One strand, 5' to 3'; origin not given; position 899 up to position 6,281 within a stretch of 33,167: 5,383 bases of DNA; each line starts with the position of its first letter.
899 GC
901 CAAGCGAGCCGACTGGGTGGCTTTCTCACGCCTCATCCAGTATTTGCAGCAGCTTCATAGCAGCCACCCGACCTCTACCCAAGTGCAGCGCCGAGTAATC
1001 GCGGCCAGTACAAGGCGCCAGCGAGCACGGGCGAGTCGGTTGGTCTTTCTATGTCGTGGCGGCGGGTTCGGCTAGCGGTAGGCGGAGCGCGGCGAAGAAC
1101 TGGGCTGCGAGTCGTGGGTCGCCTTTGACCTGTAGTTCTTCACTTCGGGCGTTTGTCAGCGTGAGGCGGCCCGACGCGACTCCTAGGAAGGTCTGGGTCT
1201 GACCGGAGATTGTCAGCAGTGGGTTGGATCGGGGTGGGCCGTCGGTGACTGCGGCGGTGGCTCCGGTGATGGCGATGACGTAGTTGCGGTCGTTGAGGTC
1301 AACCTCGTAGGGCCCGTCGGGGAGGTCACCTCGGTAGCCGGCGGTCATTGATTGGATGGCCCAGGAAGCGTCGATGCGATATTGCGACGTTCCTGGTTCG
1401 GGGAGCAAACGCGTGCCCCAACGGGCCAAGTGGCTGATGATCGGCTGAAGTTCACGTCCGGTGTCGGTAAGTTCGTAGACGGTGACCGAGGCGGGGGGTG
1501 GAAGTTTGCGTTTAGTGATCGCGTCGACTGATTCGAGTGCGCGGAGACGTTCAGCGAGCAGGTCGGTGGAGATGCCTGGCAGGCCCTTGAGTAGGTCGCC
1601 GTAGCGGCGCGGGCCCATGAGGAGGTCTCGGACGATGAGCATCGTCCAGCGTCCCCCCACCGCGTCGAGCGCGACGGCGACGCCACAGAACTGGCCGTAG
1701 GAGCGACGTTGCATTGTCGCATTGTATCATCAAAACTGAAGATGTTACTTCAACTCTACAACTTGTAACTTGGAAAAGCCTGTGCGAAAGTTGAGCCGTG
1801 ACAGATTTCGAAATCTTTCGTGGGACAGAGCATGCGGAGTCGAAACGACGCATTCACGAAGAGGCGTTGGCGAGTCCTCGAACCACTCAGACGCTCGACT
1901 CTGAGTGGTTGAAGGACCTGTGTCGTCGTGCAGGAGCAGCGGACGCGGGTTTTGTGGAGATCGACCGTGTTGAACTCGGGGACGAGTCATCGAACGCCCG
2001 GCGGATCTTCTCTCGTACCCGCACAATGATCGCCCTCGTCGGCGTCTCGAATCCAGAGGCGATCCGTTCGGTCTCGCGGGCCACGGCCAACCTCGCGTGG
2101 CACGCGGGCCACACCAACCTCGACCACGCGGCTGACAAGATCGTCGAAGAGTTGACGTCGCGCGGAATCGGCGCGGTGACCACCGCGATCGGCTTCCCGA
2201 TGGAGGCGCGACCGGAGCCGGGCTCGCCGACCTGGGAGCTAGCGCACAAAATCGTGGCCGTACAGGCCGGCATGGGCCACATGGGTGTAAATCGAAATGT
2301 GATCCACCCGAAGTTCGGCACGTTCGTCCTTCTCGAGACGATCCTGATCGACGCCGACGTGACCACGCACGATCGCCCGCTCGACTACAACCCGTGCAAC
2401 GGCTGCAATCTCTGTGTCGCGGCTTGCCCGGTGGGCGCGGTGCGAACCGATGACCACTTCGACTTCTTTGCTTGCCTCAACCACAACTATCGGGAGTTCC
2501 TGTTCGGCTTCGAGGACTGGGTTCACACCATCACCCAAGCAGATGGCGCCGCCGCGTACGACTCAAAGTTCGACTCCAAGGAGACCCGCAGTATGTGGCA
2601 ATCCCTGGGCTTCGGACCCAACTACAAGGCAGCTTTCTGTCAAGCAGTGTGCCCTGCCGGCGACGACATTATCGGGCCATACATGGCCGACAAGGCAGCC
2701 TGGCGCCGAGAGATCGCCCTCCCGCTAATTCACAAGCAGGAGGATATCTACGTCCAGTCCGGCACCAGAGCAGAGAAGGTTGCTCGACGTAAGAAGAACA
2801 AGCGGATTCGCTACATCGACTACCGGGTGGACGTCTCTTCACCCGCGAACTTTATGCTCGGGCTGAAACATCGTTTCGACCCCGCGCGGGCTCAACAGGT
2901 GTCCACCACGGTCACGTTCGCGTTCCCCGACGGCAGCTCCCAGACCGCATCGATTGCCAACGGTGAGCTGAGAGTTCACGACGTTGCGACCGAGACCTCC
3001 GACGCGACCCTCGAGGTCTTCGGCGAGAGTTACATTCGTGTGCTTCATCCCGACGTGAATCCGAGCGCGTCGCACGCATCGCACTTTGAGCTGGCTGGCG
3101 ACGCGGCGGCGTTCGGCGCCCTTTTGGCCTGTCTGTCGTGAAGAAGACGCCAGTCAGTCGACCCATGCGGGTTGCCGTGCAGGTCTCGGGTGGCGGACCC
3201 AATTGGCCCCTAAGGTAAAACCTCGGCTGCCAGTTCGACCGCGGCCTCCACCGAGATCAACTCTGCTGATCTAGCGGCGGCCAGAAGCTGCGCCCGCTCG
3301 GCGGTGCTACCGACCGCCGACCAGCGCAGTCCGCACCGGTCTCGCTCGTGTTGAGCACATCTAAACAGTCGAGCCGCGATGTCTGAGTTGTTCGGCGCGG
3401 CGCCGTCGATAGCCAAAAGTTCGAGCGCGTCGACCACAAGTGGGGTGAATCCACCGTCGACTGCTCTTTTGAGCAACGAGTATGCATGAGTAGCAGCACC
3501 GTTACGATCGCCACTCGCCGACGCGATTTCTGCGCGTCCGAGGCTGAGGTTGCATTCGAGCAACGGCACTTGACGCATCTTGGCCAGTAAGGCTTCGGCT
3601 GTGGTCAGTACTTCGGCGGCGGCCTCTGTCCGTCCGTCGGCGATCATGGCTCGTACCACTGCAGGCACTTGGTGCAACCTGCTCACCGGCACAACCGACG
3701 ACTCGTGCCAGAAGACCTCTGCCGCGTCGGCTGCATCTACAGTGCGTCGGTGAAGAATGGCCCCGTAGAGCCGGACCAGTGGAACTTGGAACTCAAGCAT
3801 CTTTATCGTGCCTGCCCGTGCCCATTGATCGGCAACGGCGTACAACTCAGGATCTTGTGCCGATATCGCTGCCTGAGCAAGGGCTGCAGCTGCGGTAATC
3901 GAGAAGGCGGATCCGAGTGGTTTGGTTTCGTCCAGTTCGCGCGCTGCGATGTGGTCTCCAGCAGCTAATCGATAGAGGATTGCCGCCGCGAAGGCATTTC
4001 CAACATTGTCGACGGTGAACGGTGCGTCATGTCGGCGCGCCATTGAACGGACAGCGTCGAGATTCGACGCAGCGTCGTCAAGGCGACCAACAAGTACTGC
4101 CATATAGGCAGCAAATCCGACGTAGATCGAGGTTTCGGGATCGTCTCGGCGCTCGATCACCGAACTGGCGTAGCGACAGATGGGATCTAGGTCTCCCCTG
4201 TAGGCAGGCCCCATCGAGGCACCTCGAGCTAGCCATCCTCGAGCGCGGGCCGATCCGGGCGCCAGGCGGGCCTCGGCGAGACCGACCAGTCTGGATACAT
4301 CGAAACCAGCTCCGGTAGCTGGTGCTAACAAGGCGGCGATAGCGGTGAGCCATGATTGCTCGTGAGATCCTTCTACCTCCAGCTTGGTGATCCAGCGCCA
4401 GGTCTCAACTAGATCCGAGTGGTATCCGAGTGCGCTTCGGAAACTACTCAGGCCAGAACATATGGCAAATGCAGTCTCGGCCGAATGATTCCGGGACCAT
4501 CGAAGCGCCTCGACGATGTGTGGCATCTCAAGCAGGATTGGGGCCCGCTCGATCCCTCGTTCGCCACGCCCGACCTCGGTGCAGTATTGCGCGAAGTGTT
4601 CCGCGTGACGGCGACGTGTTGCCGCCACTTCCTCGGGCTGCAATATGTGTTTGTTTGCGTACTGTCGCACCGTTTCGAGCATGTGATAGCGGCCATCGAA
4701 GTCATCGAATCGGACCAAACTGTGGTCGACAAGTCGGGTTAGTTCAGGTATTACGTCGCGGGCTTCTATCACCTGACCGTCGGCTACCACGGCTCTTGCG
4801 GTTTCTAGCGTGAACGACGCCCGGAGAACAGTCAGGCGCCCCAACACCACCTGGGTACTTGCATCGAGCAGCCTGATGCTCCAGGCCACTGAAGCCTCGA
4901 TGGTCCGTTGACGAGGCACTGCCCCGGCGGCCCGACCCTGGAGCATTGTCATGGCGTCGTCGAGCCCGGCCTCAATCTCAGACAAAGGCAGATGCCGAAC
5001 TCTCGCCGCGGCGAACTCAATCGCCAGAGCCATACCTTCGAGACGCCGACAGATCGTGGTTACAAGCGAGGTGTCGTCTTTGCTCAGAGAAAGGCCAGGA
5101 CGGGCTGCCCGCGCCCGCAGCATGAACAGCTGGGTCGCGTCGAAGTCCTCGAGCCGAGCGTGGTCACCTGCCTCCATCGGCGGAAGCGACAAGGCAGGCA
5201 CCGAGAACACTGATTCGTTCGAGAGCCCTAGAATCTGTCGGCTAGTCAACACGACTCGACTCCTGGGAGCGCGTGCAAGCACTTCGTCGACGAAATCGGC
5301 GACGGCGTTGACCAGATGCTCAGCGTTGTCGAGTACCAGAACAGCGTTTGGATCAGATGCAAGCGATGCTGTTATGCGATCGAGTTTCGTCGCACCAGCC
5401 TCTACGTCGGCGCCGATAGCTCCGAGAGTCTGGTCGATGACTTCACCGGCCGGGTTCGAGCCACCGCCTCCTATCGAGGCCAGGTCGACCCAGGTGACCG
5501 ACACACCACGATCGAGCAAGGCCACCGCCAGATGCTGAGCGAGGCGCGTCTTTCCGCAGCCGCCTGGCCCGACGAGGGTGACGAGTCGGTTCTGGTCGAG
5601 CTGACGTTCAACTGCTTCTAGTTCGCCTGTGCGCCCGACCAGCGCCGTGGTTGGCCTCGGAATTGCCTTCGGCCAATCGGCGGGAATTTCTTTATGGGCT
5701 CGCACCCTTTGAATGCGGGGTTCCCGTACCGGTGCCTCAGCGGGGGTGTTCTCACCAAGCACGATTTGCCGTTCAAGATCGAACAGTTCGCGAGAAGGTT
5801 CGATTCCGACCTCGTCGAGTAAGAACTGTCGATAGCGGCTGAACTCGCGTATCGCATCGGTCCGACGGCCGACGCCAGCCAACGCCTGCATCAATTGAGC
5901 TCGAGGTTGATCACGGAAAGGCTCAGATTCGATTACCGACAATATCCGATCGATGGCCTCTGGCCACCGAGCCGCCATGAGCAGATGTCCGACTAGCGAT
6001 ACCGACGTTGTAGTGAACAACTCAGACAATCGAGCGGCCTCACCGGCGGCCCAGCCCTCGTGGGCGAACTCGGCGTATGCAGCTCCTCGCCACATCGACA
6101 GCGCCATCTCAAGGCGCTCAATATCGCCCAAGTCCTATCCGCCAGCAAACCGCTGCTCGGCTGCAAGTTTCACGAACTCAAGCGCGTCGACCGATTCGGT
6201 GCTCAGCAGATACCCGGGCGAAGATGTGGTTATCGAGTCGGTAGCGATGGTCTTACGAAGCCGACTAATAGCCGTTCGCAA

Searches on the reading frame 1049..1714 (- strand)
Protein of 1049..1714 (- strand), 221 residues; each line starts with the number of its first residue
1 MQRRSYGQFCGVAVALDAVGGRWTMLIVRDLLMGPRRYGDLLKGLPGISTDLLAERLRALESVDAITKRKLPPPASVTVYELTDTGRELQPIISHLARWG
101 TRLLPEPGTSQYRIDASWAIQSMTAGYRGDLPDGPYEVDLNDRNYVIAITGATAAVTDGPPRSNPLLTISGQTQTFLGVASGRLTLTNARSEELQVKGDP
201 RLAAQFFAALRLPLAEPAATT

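Call 24: search_protein_families(library=pfam, proteins=[window:1049-1714:-], max_evalue=0.00001)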
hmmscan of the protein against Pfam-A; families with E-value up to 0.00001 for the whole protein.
window:1049-1714:- (221 aa): 1 family
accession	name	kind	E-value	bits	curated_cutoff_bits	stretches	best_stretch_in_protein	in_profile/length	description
PF01638.23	HxlR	-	2.7e-22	78.9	20.8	1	19-105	2-88/91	HxlR-like helix-turn-helix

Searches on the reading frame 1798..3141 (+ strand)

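Call 24: search_protein_families(library=pfam, proteins=[window:1798-3141:+], max_evalue=0.00001)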
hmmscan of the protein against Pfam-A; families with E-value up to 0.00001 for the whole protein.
window:1798-3141:+ (447 aa): 1 family
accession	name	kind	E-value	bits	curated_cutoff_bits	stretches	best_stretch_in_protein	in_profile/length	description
PF13237.11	Fer4_10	-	6.4e-06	26.4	25.5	0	196-214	5-25/53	4Fe-4S dicluster domain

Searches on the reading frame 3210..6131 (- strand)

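Call 24: search_protein_families(library=pfam, proteins=[window:3210-6131:-], max_evalue=0.00001)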
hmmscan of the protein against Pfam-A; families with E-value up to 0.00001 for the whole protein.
window:3210-6131:- (973 aa): 5 families
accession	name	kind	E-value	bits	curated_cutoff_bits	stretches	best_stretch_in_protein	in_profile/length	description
PF03704.23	BTAD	-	2.2e-25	90.2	22.1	1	4-123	26-145/146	Bacterial transcriptional activator domain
PF20720.3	nSTAND3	-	3.1e-08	33.9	27.2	1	168-216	4-52/155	Novel STAND NTPase 3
PF13191.12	AAA_16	-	1.1e-07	33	32.6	1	164-290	2-132/167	AAA ATPase domain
PF20703.3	nSTAND1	-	1.4e-06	28.6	27.1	1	165-298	17-160/379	Novel STAND NTPase 1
PF13401.12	AAA_22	-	7e-06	26.8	27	0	180-278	4-98/130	AAA domain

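Call 69: search_protein_families(library=padloc, proteins=[window:3210-6131:-], max_evalue=0.001)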
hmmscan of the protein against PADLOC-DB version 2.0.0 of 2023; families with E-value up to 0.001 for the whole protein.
window:3210-6131:- (973 aa): 2 families
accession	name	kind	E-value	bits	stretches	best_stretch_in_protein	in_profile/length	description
PDLC04140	mad8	-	2.8e-06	25.1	1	170-223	16-68/314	mads_8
PDLC00914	TRIP13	-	0.00083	16.9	0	169-275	59-157/302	TRIP13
